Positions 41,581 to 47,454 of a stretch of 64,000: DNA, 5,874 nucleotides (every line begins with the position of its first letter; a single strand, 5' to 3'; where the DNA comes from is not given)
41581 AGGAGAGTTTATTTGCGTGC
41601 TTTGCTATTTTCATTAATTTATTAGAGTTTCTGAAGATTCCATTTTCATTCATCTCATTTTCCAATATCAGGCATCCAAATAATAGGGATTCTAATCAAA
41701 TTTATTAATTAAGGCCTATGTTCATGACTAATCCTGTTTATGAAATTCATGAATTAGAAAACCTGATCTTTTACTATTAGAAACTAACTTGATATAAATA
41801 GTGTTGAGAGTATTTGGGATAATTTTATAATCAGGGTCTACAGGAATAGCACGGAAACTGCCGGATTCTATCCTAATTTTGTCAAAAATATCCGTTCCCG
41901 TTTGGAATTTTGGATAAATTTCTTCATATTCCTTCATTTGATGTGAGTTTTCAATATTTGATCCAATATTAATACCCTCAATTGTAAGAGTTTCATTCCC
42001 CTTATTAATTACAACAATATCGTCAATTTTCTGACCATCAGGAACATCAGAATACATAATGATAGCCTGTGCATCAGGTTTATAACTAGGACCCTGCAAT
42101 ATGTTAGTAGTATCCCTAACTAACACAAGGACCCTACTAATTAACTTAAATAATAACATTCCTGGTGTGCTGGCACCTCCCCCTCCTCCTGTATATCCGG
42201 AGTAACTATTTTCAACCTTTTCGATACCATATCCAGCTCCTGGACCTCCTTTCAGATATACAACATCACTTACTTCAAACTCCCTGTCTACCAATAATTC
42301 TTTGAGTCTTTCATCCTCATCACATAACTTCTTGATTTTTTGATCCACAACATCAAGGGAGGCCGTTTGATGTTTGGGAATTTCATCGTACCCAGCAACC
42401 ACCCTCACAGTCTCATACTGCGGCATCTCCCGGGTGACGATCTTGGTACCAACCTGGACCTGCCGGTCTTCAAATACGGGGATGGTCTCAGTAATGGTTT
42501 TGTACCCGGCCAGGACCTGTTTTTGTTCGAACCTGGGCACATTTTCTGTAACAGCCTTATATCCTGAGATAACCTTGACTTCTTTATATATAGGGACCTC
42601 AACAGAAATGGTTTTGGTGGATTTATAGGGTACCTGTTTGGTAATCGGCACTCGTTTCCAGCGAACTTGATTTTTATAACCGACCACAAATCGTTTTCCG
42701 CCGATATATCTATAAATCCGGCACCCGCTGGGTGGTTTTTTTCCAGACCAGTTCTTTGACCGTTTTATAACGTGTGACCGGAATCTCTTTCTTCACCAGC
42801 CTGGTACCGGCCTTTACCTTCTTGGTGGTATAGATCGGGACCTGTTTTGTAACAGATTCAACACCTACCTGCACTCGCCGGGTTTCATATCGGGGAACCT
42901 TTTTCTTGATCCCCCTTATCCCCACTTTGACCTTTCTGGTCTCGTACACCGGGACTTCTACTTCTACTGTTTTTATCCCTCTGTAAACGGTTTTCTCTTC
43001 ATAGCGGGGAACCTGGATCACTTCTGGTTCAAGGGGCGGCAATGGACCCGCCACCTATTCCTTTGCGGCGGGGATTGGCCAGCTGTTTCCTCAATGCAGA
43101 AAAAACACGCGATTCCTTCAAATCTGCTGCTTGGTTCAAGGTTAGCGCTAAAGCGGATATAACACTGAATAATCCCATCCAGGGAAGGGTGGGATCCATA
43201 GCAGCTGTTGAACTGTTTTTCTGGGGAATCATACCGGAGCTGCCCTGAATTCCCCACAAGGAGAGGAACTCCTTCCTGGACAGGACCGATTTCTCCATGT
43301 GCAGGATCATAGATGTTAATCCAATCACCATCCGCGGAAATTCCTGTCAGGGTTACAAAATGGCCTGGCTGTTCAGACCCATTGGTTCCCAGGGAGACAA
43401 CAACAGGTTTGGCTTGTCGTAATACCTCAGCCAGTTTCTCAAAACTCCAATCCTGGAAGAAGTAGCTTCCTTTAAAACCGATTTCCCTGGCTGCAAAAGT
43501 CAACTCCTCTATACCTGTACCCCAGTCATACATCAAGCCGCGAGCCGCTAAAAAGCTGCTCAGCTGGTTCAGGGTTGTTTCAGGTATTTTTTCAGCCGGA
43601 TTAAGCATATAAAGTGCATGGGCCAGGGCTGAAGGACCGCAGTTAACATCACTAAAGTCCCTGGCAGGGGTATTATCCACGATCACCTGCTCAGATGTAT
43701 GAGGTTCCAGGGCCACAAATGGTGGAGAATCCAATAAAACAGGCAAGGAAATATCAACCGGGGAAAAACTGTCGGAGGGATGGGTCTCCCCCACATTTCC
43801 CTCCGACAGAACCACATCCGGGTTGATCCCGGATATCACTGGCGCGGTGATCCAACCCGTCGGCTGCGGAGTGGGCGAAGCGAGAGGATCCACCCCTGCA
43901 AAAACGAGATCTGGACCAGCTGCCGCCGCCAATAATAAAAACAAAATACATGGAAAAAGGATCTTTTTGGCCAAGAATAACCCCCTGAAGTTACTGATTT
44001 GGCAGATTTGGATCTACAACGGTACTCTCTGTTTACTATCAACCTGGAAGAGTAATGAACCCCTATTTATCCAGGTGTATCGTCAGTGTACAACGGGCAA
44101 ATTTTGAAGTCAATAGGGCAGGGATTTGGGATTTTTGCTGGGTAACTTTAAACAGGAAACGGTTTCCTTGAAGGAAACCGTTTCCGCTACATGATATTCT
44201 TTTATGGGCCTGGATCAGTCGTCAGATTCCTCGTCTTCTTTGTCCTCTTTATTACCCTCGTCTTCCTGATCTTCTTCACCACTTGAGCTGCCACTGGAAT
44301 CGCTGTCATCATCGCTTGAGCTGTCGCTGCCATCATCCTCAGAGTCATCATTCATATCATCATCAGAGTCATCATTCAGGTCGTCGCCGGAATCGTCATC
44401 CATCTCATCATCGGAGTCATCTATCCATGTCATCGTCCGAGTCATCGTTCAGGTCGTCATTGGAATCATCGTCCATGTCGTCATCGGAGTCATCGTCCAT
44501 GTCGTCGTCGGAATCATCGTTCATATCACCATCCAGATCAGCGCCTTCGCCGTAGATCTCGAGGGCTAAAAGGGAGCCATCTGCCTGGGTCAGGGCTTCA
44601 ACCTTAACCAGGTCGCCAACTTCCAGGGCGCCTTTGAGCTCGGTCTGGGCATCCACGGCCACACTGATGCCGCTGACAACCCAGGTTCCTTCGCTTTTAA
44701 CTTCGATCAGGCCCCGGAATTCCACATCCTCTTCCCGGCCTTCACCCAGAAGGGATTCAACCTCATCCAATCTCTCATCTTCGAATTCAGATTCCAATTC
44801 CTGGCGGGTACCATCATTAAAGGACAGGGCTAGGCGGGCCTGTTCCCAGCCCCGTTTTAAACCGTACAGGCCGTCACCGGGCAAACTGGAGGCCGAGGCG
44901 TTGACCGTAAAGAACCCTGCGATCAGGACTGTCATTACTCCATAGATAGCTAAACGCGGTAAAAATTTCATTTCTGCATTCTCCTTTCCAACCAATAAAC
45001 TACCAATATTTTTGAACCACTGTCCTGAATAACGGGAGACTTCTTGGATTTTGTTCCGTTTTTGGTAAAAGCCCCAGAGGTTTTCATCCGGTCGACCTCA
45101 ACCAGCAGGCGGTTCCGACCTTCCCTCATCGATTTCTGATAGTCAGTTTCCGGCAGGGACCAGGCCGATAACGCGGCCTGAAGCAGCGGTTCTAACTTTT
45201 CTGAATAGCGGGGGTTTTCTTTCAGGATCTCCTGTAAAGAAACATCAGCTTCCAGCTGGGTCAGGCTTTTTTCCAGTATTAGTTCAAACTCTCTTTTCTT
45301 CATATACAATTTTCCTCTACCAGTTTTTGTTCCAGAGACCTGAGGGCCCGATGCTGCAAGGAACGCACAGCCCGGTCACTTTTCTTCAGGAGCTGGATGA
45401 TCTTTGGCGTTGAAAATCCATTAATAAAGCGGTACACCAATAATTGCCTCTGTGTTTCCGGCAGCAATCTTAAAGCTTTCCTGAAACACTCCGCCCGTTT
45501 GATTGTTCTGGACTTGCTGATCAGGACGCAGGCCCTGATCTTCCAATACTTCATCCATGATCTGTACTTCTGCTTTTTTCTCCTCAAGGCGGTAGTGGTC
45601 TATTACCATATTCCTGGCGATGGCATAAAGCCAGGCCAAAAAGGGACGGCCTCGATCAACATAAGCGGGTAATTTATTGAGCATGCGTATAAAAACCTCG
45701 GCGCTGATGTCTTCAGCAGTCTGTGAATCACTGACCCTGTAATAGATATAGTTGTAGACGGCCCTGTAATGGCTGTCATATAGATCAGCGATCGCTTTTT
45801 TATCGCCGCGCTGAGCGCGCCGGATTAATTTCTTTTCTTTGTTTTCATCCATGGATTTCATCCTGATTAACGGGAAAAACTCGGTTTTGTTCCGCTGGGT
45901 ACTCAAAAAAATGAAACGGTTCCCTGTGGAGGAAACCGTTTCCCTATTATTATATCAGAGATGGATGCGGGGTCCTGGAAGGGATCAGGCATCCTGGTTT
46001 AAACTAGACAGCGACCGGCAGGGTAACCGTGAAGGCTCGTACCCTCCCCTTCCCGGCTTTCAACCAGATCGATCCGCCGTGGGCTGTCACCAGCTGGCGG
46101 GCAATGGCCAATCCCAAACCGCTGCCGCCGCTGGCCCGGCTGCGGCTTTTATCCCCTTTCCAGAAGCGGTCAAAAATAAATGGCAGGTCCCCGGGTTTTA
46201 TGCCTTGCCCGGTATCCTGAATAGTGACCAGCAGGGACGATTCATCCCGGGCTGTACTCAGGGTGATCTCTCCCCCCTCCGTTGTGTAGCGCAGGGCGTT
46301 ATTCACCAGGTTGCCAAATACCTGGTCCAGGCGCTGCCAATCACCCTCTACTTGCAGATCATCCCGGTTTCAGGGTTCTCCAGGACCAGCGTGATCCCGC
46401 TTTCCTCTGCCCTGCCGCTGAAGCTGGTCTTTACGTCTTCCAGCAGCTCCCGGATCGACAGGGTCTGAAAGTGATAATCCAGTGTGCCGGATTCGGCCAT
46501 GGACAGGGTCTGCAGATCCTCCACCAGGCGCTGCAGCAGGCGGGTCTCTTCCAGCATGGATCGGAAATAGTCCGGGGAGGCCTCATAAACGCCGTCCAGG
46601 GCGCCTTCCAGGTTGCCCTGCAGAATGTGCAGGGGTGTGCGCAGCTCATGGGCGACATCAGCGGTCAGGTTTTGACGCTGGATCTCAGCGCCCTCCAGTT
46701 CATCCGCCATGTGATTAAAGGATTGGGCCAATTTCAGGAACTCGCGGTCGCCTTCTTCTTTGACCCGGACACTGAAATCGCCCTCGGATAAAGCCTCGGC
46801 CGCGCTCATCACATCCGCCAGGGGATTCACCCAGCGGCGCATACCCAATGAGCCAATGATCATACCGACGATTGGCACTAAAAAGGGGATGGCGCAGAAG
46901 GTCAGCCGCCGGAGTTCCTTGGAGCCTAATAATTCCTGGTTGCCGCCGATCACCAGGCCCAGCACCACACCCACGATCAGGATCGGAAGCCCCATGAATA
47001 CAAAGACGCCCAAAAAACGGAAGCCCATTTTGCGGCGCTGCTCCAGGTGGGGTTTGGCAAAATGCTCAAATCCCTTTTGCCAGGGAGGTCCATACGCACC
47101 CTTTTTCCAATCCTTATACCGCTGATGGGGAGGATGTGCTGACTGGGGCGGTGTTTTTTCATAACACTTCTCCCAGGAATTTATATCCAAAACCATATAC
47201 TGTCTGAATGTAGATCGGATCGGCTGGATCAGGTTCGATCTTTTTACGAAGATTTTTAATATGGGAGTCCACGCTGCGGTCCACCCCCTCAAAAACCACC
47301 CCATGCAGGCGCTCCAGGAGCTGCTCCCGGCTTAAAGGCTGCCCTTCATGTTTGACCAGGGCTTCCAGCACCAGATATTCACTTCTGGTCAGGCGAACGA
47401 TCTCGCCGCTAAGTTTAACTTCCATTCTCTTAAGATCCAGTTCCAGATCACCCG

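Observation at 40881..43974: Candidate undescribed secreted locus: C39-like peptidase, 19-aa-repeat protein with swapped-looking C-terminal domain, and two tiny membrane proteins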

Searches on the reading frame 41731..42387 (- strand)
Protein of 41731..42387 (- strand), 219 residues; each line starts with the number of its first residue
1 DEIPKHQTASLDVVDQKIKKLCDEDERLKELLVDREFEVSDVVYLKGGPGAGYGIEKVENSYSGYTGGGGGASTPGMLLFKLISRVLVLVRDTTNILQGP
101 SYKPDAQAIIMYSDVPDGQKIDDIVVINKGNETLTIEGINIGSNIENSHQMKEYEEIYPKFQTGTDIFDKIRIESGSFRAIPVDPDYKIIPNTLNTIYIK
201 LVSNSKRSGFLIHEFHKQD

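Call 28: search_protein_families(library=pfam, proteins=[window:41731-42387:-], max_evalue=0.1)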
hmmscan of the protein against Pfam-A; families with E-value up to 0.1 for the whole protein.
seq(219 aa): 1 family
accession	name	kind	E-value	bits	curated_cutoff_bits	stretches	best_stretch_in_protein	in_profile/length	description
PF10438.15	Cyc-maltodext_C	-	0.059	13.9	22.2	0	143-171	29-57/76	Cyclo-malto-dextrinase C-terminal domain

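Call 47: search_protein_families(library=ncbifam, proteins=[window:41731-42387:-], max_evalue=0.1)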
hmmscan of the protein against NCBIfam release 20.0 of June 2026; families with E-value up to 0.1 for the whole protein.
seq(219 aa): 0 families

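Call 56: search_protein_representatives(alignment_id=A4)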
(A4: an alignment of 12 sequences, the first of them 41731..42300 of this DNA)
Query: 12 sequences, 189 profile positions. Proteins with E-value up to 0.001 (for the whole library): 49; up to 1e-10: 29; up to 1e-30: 7. The best 49 are listed.
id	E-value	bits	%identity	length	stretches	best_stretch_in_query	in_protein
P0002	4.6e-79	281.0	-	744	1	2-188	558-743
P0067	7.9e-78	277.0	-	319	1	2-187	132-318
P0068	2.5e-72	259.1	-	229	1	2-187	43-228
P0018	2.7e-68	245.9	-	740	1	2-187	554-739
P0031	5.2e-68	245.0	-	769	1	3-188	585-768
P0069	8.4e-53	195.4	-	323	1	2-184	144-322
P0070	2.0e-34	135.4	-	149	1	46-186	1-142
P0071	9.7e-22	94.1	-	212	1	11-184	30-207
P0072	4.0e-21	92.1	-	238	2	2-77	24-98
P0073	2.7e-20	89.4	-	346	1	11-181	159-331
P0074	3.7e-19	85.6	-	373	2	5-83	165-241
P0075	3.0e-18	82.7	-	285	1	6-184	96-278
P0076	2.5e-17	79.7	-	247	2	9-81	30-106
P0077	7.2e-17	78.2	-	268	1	3-184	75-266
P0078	2.6e-16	76.4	-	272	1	13-180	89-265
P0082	3.4e-14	69.5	-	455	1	7-181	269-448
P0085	5.3e-14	68.8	-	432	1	10-186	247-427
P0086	1.1e-12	64.6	-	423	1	11-179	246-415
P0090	8.0e-12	61.7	-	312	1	6-186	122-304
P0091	1.0e-11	61.4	-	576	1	10-187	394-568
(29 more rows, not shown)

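Call 59: find_encoding_contigs(protein=P0091, flank=4000, max_places=2)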
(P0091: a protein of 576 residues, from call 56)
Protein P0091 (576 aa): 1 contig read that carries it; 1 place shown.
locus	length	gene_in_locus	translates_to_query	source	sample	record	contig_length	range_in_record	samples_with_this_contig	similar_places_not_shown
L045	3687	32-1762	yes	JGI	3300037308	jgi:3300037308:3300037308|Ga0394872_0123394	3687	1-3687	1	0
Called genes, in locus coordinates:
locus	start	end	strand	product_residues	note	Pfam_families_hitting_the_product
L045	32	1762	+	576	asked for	PF05593:RHS_repeat (faint), PF25023:TEN_YD-shell (weak)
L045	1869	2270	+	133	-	-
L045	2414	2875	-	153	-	-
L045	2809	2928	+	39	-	-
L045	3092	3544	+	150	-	-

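Call 60: find_related_loci(query=A4, collection=genome_contigs, flank=5000)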
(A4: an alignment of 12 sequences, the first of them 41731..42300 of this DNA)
Query A4 (190 aa) in genome_contigs; peptide patterns used: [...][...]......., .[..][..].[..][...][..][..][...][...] (x = any residue, [..] = any of these).
34 stretches matched a pattern; 3 encode a relative of the query (tblastn E <= 1e-3); 3 distinct loci.
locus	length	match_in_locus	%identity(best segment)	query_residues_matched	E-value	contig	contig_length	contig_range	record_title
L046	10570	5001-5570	49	1-190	1e-45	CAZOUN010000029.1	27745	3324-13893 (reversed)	MAG TPA_asm: uncultured Anaerolineales bacterium isolate binchicken_co181_55 genome assembly, contig: NODE_2376_length_2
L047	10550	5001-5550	62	1-186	1e-37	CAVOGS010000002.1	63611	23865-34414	MAG: uncultured Chloroflexia bacterium isolate MFD09964.bin.2.149 genome assembly, contig: contig_16538, whole genome sh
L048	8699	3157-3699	39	5-186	2e-31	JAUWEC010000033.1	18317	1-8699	MAG: Chloroflexota bacterium isolate CSMAG_2180 CSMAG_2180_k141_1759957_length_18317_cov_11.9788, whole genome shotgun s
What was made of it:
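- Tried and rejected: Only three known Anaerolineales loci were found (call 60).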

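Call 67: find_encoding_contigs(protein=P0085, flank=4000, max_places=2)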
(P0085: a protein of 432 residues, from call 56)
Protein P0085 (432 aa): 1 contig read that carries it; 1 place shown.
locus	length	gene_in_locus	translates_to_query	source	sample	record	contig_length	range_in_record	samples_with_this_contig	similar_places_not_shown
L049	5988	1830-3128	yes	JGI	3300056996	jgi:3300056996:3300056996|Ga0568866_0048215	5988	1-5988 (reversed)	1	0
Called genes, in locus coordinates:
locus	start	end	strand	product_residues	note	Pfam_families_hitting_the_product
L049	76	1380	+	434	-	PF26549:Tricorn_N (faint), PF26550:Tricorn_2nd (faint), PF00930:DPPIV_N (faint), PF07676:PD40 (faint)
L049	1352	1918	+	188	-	-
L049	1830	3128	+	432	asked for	PF25023:TEN_YD-shell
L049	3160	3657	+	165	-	-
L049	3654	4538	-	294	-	PF13384:HTH_23, PF13518:HTH_28, PF13551:HTH_29 (faint), PF13565:HTH_32, PF00665:rve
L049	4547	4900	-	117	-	PF01527:HTH_Tnp_1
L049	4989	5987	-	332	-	?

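Call 68: find_encoding_contigs(protein=P0082, flank=4000, max_places=2)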
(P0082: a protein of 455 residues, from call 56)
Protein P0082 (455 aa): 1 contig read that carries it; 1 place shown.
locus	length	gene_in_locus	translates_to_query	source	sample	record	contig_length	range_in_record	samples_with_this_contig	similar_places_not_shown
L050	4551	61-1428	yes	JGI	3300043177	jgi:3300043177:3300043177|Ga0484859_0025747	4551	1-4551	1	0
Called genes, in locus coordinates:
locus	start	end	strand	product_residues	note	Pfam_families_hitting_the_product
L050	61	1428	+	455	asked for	-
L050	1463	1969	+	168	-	-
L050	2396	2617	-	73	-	-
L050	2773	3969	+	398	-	PF00682:HMGL-like, PF22617:HCS_D2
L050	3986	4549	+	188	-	?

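Call 75: search_protein_families(library=ncbifam, proteins=[P0091, P0085, P0082, P0086, P0073, P0075, P0078, P0090, P0074, P0077], max_evalue=0.01)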
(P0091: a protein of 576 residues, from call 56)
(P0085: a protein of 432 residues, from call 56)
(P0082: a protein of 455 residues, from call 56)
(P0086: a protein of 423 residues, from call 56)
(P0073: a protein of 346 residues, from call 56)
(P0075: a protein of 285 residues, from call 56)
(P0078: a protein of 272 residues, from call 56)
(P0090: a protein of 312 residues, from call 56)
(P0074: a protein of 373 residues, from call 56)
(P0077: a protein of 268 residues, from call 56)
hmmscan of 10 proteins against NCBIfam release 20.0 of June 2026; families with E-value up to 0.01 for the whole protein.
P0091 (576 aa): 1 family
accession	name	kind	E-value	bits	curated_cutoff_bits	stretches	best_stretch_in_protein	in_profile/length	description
TIGR03696.1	Rhs_assc_core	domain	4.6e-17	62.3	32.5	1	284-365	1-76/76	RHS repeat-associated core domain-containing protein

P0085 (432 aa): 2 families
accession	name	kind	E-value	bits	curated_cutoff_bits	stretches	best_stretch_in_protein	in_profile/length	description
TIGR03696.1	Rhs_assc_core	domain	4.9e-19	68.6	32.5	1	126-207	1-76/76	RHS repeat-associated core domain-containing protein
NF041261.1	RHS_core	equivalog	9.8e-05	20.3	2000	1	95-206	1153-1260/1261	RHS element core protein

P0082 (455 aa): 1 family
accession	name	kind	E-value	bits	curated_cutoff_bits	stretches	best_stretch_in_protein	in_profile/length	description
TIGR03696.1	Rhs_assc_core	domain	2e-17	63.5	32.5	1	153-235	1-76/76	RHS repeat-associated core domain-containing protein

P0086 (423 aa): 2 families
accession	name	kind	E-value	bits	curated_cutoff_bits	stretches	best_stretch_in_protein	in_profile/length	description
TIGR03696.1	Rhs_assc_core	domain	1.9e-16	60.3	32.5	1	115-196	1-76/76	RHS repeat-associated core domain-containing protein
TIGR01643.1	YD_repeat_2x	repeat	0.0028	18.1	15.8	0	11-39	1-31/42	YD repeat-containing protein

P0073 (346 aa): 2 families
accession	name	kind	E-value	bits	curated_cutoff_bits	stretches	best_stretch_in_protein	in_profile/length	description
TIGR03696.1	Rhs_assc_core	domain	5.5e-21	74.9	32.5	1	34-114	1-76/76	RHS repeat-associated core domain-containing protein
NF041261.1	RHS_core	equivalog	0.0043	14.9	2000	1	50-113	1202-1260/1261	RHS element core protein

P0075 (285 aa): 1 family
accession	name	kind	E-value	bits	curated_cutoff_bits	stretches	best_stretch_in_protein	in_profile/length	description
TIGR03696.1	Rhs_assc_core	domain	2.8e-15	56.6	32.5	1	14-73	22-76/76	RHS repeat-associated core domain-containing protein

P0078 (272 aa): 2 families
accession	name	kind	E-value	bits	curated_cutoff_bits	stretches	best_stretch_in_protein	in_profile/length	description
TIGR03696.1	Rhs_assc_core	domain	2.6e-19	69.5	32.5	1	4-69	15-76/76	RHS repeat-associated core domain-containing protein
NF041261.1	RHS_core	equivalog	6.3e-05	21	2000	1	6-68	1203-1260/1261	RHS element core protein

P0090 (312 aa): 2 families
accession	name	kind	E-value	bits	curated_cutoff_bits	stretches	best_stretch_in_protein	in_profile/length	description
TIGR03696.1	Rhs_assc_core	domain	3.9e-17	62.5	32.5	1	6-85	1-75/76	RHS repeat-associated core domain-containing protein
NF041261.1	RHS_core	equivalog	0.0021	15.9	2000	1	6-85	1184-1260/1261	RHS element core protein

P0074 (373 aa): 1 family
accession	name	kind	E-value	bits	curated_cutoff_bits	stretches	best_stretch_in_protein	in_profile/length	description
NF041620.1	MXAN_5187_fam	hypoth_equivalog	0.00053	19.8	200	1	16-156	301-435/601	MXAN_5187 family protein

P0077 (268 aa): 1 family
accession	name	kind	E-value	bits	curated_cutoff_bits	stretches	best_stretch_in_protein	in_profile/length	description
TIGR03696.1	Rhs_assc_core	domain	1.1e-08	35.4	32.5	1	2-43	39-76/76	RHS repeat-associated core domain-containing protein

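Call 77: search_solved_structures(query=A4, max_evalue=1)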
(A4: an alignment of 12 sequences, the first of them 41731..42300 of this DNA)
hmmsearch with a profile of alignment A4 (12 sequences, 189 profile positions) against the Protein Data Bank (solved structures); distinct sequences matched with E-value up to 1: 0.

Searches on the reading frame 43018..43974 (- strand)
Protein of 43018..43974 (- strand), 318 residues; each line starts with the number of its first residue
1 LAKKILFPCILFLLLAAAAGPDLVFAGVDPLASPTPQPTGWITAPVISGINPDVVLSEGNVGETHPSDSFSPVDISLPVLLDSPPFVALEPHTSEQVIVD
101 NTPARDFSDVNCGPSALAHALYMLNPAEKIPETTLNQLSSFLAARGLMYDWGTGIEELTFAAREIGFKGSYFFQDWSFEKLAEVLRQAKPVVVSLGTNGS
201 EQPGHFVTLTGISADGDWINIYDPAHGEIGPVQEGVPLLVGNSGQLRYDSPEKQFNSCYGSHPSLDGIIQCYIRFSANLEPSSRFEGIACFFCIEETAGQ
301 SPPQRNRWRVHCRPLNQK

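Call 4: search_protein_families(library=pfam, proteins=[window:43018-43974:-], max_evalue=0.1)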
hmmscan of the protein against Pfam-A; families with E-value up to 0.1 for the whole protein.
window:43018-43974:- (318 aa): 2 families
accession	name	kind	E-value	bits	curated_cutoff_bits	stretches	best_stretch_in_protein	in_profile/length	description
PF12385.14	Peptidase_C70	-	7.2e-07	29.6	19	1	148-228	51-127/141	Papain-like cysteine protease AvrRpt2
PF13529.12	Peptidase_C39_2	-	6.6e-06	27.2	24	1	111-225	15-143/143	Peptidase_C39 like family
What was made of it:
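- Checked: ORF 43018..43974 hits Pfam Peptidase_C39_2 (27.2 bits, cut-off 24) and Peptidase_C70 (29.6 bits, cut-off 19) (call 4).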

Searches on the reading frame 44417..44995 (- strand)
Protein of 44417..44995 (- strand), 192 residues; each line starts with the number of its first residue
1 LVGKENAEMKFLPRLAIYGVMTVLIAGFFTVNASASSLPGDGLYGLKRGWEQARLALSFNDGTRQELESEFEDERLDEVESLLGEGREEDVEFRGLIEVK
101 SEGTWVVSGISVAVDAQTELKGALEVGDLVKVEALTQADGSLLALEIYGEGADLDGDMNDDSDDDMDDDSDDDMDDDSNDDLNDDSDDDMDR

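Call 4: search_protein_families(library=pfam, proteins=[window:44417-44995:-], max_evalue=0.1)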
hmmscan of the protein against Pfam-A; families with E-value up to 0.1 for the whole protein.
window:44417-44995:- (192 aa): 2 families
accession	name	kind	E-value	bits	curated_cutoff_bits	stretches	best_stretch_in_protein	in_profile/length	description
PF18914.6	DUF5666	-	2.8e-14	53.6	27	1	94-147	1-59/60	Domain of unknown function (DUF5666)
PF18915.5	DUF5667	-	3.4e-11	43.9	27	1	37-92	2-57/99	Domain of unknown function (DUF5667)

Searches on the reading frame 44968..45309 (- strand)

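Call 28: search_protein_families(library=pfam, proteins=[window:44968-45309:-], max_evalue=0.1)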
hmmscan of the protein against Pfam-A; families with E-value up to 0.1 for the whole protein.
window:44968-45309:- (113 aa): 1 family
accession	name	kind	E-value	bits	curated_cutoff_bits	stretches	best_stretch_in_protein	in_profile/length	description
PF19268.4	CIS_TMP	-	0.0099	15.6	27.8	1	6-51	354-399/463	Contractile injection system tape measure protein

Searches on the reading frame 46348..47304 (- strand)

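Call 53: search_protein_families(library=pfam, proteins=[window:46348-47304:-], max_evalue=0.001)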
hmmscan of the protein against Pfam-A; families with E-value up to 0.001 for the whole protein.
window:46348-47304:- (318 aa): 2 families
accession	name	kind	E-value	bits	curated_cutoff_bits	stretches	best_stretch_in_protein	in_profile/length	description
PF00512.31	HisKA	-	1e-16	61.1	26.9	1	209-273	1-66/66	His Kinase A (phospho-acceptor) domain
PF00672.30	HAMP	-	2.2e-14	53.9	25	1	155-204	3-52/53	HAMP domain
